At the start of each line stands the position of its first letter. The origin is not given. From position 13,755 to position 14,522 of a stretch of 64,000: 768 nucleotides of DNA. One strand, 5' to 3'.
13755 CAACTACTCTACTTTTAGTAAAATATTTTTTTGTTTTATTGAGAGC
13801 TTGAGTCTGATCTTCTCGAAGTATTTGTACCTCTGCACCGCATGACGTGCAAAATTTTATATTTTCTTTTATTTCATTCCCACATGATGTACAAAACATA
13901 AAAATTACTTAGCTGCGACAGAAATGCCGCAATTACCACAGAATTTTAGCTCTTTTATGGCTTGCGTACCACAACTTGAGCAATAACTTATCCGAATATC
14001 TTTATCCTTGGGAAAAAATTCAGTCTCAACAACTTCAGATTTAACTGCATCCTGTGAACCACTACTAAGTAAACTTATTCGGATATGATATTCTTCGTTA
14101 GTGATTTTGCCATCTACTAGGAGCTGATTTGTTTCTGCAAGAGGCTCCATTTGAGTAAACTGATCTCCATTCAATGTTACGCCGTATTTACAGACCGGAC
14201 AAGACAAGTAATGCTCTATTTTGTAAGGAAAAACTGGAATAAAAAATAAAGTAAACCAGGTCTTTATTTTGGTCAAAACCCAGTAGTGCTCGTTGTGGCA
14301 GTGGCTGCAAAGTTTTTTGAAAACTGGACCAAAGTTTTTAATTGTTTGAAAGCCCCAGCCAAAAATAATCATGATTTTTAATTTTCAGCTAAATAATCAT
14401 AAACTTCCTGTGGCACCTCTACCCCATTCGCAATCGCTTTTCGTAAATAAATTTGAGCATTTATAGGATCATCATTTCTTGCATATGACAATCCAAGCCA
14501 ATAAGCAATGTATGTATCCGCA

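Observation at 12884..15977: AT-rich 3.1-kb island encoding four consecutive double-zinc-ribbon membrane proteins with different output domains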

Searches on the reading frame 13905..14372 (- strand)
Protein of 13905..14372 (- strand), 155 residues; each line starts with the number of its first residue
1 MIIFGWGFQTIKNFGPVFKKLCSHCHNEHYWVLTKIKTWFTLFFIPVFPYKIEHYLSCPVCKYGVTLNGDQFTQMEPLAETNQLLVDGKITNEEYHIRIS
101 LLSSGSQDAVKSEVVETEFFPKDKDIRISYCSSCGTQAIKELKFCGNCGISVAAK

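Call 6: search_protein_families(library=pfam, proteins=[window:13905-14372:-], max_evalue=0.1)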
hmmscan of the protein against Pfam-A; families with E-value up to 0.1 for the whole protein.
window:13905-14372:- (155 aa): 5 families
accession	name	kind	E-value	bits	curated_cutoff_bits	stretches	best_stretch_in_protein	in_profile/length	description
PF17032.10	Zn_ribbon_15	-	1.4e-14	55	28.9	1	21-149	2-73/73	zinc-ribbon family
PF12773.13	DZR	-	5.1e-05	23.8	27.3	1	129-149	25-45/45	Double zinc ribbon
PF13240.11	Zn_Ribbon_1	-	0.0021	18.3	25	1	130-149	1-20/23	zinc-ribbon domain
PF13248.11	Zn_ribbon_3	-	0.033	14.1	27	1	130-149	4-23/26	zinc-ribbon domain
PF18912.6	DZR_2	-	0.058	13.7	27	0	129-148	37-55/56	Double zinc ribbon domain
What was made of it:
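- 13905..14372 (-): g2: Zn_ribbon_15 protein. It has CxxC, a hydrophobic beta-hairpin and a second CxxC, then two helices with a SHOCT-like motif, an acidic linker and a C-terminal C4 ribbon (155 aa). Conserved cassette member. Pfam PF17032 (call 6).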

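Call 17: search_protein_families(library=ncbifam, proteins=[window:13905-14372:-], max_evalue=0.1)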
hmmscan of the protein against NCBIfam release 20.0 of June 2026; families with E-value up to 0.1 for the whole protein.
window:13905-14372:- (155 aa): 1 family
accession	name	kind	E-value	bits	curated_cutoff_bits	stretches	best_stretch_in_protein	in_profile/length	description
NF005651.0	PRK07418.1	subfamily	0.0047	15.2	942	1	78-151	547-616/617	acetolactate synthase large subunit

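Call 18: search_protein_families(library=padloc, proteins=[window:13905-14372:-], max_evalue=0.1)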
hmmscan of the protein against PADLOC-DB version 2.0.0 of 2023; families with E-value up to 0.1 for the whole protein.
window:13905-14372:- (155 aa): 0 families

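Call 19: search_protein_families(library=phrogs, proteins=[window:13905-14372:-], max_evalue=0.1)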
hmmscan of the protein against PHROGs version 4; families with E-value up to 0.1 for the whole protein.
window:13905-14372:- (155 aa): 4 families
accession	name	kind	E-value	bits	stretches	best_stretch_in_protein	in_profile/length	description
phrog_2546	-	unknown function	0.0064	17.7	1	130-154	2-26/180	-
phrog_13558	-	unknown function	0.007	17.4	1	121-155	22-55/69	-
phrog_38357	-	unknown function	0.026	15.8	1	19-34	19-34/47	-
phrog_27136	-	unknown function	0.043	14.3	0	129-154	2-26/224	-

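Call 46: find_homologous_proteins(query=window:13905-14372:-, max_evalue=0.001)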
Query window:13905-14372:- (155 aa): 164 proteins with E <= 0.001 among 181 candidates; the best 120 are listed.
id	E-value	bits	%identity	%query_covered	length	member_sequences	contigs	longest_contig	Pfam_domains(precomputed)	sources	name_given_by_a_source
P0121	5.2e-104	363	100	100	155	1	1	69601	PF17032.11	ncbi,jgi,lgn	ncbi:MAG: hypothetical protein RLY66_431 [Candidatus Parcubacteria bacterium]|jgi:hypothetical prote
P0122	1.6e-76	274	71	100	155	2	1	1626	PF13240.12,PF12773.14,PF17032.11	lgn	-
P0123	1.1e-75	271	72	100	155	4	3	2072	PF13240.12,PF12773.14,PF17032.11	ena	-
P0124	3.4e-74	266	68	100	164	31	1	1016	PF12773.14,PF17032.11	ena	-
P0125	7.9e-73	262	70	100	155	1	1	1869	PF13240.12,PF12773.14,PF17032.11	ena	-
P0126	9.0e-72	258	67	100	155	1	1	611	PF12773.14,PF17032.11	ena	-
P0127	3.8e-70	253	67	100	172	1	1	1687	PF17032.11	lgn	-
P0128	2.3e-66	241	64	96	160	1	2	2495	PF12773.14,PF17032.11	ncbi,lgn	-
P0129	3.5e-65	237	59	100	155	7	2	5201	PF12773.14,PF17032.11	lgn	-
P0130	9.4e-65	236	59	100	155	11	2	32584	PF12773.14,PF17032.11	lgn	-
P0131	5.3e-64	233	61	100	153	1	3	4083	PF13240.12,PF12773.14,PF17032.11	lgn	-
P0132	6.0e-64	233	59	98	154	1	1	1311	PF12773.14,PF17032.11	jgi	jgi:hypothetical protein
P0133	7.6e-64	233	65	100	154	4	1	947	PF12773.14,PF17032.11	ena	-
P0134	8.9e-64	232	63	100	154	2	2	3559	PF12773.14,PF17032.11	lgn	-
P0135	3.3e-63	230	57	100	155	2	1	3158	PF17032.11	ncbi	-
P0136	6.3e-63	230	57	100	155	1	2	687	PF17032.11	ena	-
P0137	9.3e-63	229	60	100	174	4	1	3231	PF12773.14,PF17032.11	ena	-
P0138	1.3e-62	229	59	99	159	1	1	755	PF17032.11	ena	-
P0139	3.2e-62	227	64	100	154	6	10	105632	PF17032.11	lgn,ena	-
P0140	3.7e-62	227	63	100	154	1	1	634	PF17032.11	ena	-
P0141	4.8e-62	227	58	100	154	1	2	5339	PF12773.14,PF17032.11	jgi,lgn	-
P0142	1.1e-61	226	57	100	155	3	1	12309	PF17032.11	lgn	-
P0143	1.5e-61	225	63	100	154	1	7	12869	PF17032.11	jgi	jgi:hypothetical protein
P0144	9.4e-61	222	61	100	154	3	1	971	PF12773.14,PF17032.11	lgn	-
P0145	1.2e-60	222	58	100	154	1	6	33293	PF13240.12,PF12773.14,PF17032.11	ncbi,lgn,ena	-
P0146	1.5e-60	222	61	100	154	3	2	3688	PF17032.11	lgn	-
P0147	2.3e-60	221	57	100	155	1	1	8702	PF12773.14,PF17032.11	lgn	-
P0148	2.5e-60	221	57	100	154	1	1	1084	PF12773.14,PF17032.11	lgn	-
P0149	3.7e-60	221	59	99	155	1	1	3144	PF13240.12,PF17032.11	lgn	-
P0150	5.5e-60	220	59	99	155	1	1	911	PF13240.12,PF12773.14,PF17032.11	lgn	-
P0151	5.9e-60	220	61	100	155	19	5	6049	PF12773.14,PF17032.11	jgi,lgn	jgi:hypothetical protein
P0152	7.4e-60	220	56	100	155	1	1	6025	PF17032.11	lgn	-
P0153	8.2e-60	219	58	100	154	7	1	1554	PF13240.12,PF12773.14,PF17032.11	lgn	-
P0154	1.0e-59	219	60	100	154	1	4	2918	PF13240.12,PF17032.11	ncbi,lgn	-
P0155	3.0e-59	218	60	100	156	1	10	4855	PF17032.11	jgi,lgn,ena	-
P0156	3.5e-59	217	61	96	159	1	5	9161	PF17032.11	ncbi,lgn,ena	-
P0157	4.4e-59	217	60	100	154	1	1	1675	PF13240.12,PF12773.14,PF17032.11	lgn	-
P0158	4.4e-59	217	60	98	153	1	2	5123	PF17032.11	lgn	-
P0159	1.0e-58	216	58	100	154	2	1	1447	PF13240.12,PF12773.14,PF17032.11,PF24460.2,PF13248.12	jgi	jgi:hypothetical protein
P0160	1.1e-58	216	57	100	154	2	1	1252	PF17032.11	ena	-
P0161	1.5e-58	215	56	100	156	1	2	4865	PF17032.11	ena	-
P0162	1.8e-58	215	60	100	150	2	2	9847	PF12773.14,PF17032.11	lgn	-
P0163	3.0e-58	214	55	100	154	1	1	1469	PF17032.11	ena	-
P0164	3.3e-58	214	57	100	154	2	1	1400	PF13240.12,PF12773.14,PF17032.11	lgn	-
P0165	6.2e-58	213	57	99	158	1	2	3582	PF17032.11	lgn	-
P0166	6.7e-58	213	61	100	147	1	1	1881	PF17032.11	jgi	jgi:hypothetical protein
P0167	7.6e-58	213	57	100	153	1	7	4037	PF13240.12,PF12773.14,PF17032.11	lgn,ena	-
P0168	8.3e-58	213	60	99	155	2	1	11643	PF17032.11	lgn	-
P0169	9.3e-58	213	57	98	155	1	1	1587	PF12773.14,PF17032.11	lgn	-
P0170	1.0e-57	213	56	99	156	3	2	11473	PF13240.12,PF12773.14,PF17032.11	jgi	jgi:hypothetical protein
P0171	1.1e-57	212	57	100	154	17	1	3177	PF13240.12,PF17032.11,PF13248.12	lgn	-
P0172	2.0e-57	212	57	99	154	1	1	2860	PF17032.11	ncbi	-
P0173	3.0e-57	211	57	100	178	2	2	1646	PF13240.12,PF12773.14,PF17032.11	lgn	-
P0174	4.5e-57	211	57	100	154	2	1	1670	PF17032.11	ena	-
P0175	5.1e-57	210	54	100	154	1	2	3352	PF13240.12,PF12773.14,PF17032.11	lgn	-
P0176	1.3e-56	209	56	100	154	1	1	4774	PF13240.12,PF12773.14,PF17032.11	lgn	-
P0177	1.4e-56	209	53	99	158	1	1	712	PF13240.12,PF12773.14,PF17032.11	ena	-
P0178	1.9e-56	208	55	99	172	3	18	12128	PF13240.12,PF17032.11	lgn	-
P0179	3.5e-56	208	57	99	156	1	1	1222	PF13240.12,PF17032.11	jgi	-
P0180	9.2e-56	206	55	100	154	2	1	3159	PF13240.12,PF17032.11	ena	-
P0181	9.3e-56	206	56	100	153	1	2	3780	PF13240.12,PF17032.11,PF13248.12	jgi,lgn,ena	-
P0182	9.9e-56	206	58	96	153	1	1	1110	PF17032.11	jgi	jgi:zinc-ribbon family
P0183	1.1e-55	206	55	100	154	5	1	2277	PF12773.14,PF17032.11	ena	-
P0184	1.2e-55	206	56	99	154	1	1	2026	PF17032.11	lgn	-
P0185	1.2e-55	206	57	100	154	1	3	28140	PF12773.14,PF17032.11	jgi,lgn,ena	-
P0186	1.5e-55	206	58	98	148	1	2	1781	PF17032.11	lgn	-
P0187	1.7e-55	205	57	98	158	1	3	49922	PF17032.11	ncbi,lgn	-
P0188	2.0e-55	205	55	99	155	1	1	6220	PF17032.11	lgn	-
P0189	2.0e-55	205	55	97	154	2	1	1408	PF13240.12,PF12773.14,PF17032.11,PF13248.12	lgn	-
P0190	2.3e-55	205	58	99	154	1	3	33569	PF17032.11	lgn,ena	-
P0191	2.6e-55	205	54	100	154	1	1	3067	PF17032.11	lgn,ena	-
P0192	2.7e-55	205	56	98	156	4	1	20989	PF13240.12,PF17032.11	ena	-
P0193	3.0e-55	205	57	100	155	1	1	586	PF12773.14,PF17032.11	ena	-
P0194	3.4e-55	204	58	100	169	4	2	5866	PF17032.11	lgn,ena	-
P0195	3.9e-55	204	55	100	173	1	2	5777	PF13240.12,PF12773.14,PF17032.11,PF13248.12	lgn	-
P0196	4.8e-55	204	57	100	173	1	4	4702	PF13240.12,PF17032.11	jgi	jgi:hypothetical protein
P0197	5.7e-55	204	57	98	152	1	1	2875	PF13240.12,PF12773.14,PF17032.11,PF13248.12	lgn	-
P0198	5.8e-55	204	57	98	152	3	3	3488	PF13240.12,PF12773.14,PF17032.11,PF13248.12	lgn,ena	-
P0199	6.9e-55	203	57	99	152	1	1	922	PF13240.12,PF12773.14,PF17032.11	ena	-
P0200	7.6e-55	203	54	99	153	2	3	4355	PF13240.12,PF12773.14,PF17032.11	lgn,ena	-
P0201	7.7e-55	203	56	99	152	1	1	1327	PF17032.11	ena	-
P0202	8.0e-55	203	56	99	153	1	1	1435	PF13240.12,PF17032.11,PF13248.12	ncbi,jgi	jgi:hypothetical protein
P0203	8.1e-55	203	54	99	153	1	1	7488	PF13240.12,PF17032.11,PF13248.12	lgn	-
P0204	8.9e-55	203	57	96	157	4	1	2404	PF12773.14,PF17032.11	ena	-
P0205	1.4e-54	202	55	100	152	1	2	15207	PF17032.11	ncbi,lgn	-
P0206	2.6e-54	202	53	97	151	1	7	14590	PF13240.12,PF17032.11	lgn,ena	-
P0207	4.0e-54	201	56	99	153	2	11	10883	PF17032.11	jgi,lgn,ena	-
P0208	5.1e-54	201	56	98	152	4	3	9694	PF13240.12,PF12773.14,PF17032.11,PF13248.12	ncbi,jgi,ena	-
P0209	5.2e-54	201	59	94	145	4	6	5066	PF13240.12,PF12773.14,PF17032.11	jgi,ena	-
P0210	5.7e-54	200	54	100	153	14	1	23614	PF13240.12,PF12773.14,PF17032.11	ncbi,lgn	-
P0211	7.5e-54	200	55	99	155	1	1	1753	PF17032.11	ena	-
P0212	1.0e-53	200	56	99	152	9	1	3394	PF13240.12,PF12773.14,PF17032.11,PF13248.12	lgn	-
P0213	1.3e-53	199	55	100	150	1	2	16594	PF12773.14,PF17032.11,PF13248.12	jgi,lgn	jgi:hypothetical protein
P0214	1.4e-53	199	53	99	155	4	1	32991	PF13240.12,PF17032.11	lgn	-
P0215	2.1e-53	199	56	96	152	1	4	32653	PF17032.11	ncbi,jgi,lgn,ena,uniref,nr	ncbi:hypothetical protein BK005_01925 [bacterium CG10_37_50]|uniref:Zinc-ribbon 15 domain-containing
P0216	2.1e-53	199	55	98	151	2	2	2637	PF13240.12,PF12773.14,PF17032.11,PF13248.12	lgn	-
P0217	5.8e-53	197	55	100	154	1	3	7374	PF13240.12,PF12773.14,PF17032.11,PF13248.12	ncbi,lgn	-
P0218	5.8e-53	197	53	98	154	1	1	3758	PF13240.12,PF17032.11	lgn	-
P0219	6.7e-53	197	55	100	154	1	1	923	PF17032.11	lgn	-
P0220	1.0e-52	196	51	100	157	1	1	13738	PF12773.14,PF17032.11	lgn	-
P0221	1.3e-52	196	53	98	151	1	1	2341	PF13240.12,PF12773.14,PF17032.11,PF13248.12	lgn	-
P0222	2.8e-52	195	53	98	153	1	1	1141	PF13240.12,PF17032.11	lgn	-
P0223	2.9e-52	195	55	98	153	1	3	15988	PF13240.12,PF12773.14,PF17032.11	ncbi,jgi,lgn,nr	ncbi:MAG: zinc-ribbon domain-containing protein [Planctomycetes bacterium]|jgi:hypothetical protein|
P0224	3.5e-52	195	54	99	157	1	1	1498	PF17032.11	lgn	-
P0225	4.0e-52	194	54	92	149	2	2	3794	PF12773.14,PF17032.11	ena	-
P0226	6.2e-52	194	57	98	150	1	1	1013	PF17032.11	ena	-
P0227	1.0e-51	193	53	99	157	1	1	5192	PF13240.12,PF17032.11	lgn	-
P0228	1.2e-51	193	53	99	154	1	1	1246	PF17032.11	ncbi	-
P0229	3.9e-51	191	53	95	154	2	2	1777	PF13240.12,PF12773.14,PF17032.11,PF13248.12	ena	-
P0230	4.0e-51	191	52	99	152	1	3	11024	PF17032.11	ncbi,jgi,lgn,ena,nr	ncbi:MAG: zinc ribbon domain-containing protein [Candidatus Cloacimonetes bacterium]|jgi:hypothetica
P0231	5.3e-51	191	51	99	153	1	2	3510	PF17032.11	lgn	-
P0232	5.5e-51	191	54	99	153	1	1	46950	PF13240.12,PF17032.11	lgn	-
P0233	7.5e-51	190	52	98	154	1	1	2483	PF13240.12,PF17032.11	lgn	-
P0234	1.5e-50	189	52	100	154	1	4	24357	PF13240.12,PF12773.14,PF17032.11,PF13248.12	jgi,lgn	jgi:predicted nucleic acid-binding Zn ribbon protein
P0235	1.9e-50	189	52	97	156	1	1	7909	PF13240.12,PF12773.14,PF17032.11,PF13248.12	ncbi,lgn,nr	ncbi:MAG TPA: zinc-ribbon domain-containing protein [Patescibacteria group bacterium]|nr:zinc-ribbon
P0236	2.1e-50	189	51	99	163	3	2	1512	PF13240.12,PF17032.11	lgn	-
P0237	3.3e-50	188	52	96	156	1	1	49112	PF13240.12,PF17032.11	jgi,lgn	jgi:uncharacterized protein YbaR (Trm112 family)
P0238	7.6e-50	187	53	98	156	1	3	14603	PF17032.11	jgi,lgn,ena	jgi:hypothetical protein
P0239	1.4e-49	186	52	96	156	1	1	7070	PF13240.12,PF17032.11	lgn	-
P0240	3.4e-49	185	50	99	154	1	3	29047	PF17032.11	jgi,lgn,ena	-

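Call 52: predict_structure(alignment_id=A3)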
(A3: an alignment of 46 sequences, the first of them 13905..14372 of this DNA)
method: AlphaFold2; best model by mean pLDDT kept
length: 155 residues; sequences in the alignment: 46
mean_pLDDT: 69.3   pTM: 0.51
mean pLDDT of the five models: 69.3, 67.1, 65.3, 63.5, 61.2
residues with pLDDT >= 90: 1; 70-90: 94; 50-70: 32; < 50: 28
segments of 3 or more residues with pLDDT < 50: 1-4, 106-128
pLDDT, mean of each block of 10 residues (from residue 1): 61 83 81 86 80 86 83 83 81 79 52 33 43 57 57 55
secondary structure, 60 per line:
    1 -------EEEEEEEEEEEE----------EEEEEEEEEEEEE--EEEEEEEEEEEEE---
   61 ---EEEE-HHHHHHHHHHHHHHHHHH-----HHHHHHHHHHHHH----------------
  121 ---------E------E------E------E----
elements in order: E8-19 E30-42 E45-57 E64-67 H69-86 H92-104
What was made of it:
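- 13905..14372 (-): AF2 model pLDDT is 79-86 over residues 11-100 (call 52).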

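Call 57: fold_search(model_id=the predicted structure, library=pdb)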
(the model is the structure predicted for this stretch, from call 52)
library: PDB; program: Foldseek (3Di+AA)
matches with E <= 10: 219; with E <= 0.001: 0
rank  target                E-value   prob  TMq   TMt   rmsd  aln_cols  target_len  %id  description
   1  6q0r_C                2.1e-01  0.18  0.19  0.16  14.4       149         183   11  Structure of DDB1-DDA1-DCAF15 complex bound to E7820 and RBM39 (released 2019-11-13)
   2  9y9z_33               2.7e-01  0.08  0.17  0.16  13.8       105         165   13  Cryo-EM structure of conoid fiber from Toxoplasma gondii (24-nm repeat) (released 2025-12-03)
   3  6q0v_C                3.2e-01  0.14  0.19  0.16  15.1       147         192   12  Structure of DDB1-DDA1-DCAF15 complex bound to tasisulam and RBM39 (released 2019-11-13)
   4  9y9z_21               4.9e-01  0.09  0.18  0.14  12.5       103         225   16  Cryo-EM structure of conoid fiber from Toxoplasma gondii (24-nm repeat) (released 2025-12-03)
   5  3bf2                  8.8e-01  0.04  0.13  0.15  12.9       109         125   11  Crystal structure of the A1KSW9_NEIMF protein from Neisseria meningitidis. Northeast Structural Genomics Consortium targ (released 2007-12-04)
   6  9y9z_35               9.4e-01  0.06  0.16  0.13  13.2       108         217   13  Cryo-EM structure of conoid fiber from Toxoplasma gondii (24-nm repeat) (released 2025-12-03)
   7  8f2r_G                1.3e+00  0.08  0.15  0.12  12.3       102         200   11  Human CCC complex (released 2023-05-24)
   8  8f2r_D                1.3e+00  0.06  0.14  0.12  12.0       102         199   13  Human CCC complex (released 2023-05-24)
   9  8oej_D                1.4e+00  0.05  0.15  0.10  12.6       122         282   14  Extended RPA-DNA nucleoprotein filament (released 2023-05-10)
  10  8oej_A                1.4e+00  0.05  0.15  0.10  12.6       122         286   14  Extended RPA-DNA nucleoprotein filament (released 2023-05-10)
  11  6pai_C                1.5e+00  0.09  0.19  0.09  11.2       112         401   12  Structure of the human DDB1-DDA1-DCAF15 E3 ubiquitin ligase bound to RBM39 and sulfonamide E7820 (released 2019-09-18)
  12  8aas_A                1.5e+00  0.03  0.14  0.13  16.3       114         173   18  Crystal structure of the Pyrococcus abyssi RPA trimerization core bound to poly-dT20 ssDNA (released 2023-05-03)
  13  7zr1_C                1.6e+00  0.21  0.27  0.07   5.0        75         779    8  Chaetomium thermophilum Mre11-Rad50-Nbs1 complex bound to ATPyS (composite structure) (released 2023-01-11)
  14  6woo_o                1.6e+00  0.12  0.18  0.25   8.7        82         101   16  CryoEM structure of yeast 80S ribosome with Met-tRNAiMet, eIF5B, and GDP (released 2020-09-23)
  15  8jaj_a                1.6e+00  0.04  0.16  0.06  15.2       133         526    8  In situ structures of the ultra-long contracted tail of Myoviridae phage P1 (released 2023-06-21)
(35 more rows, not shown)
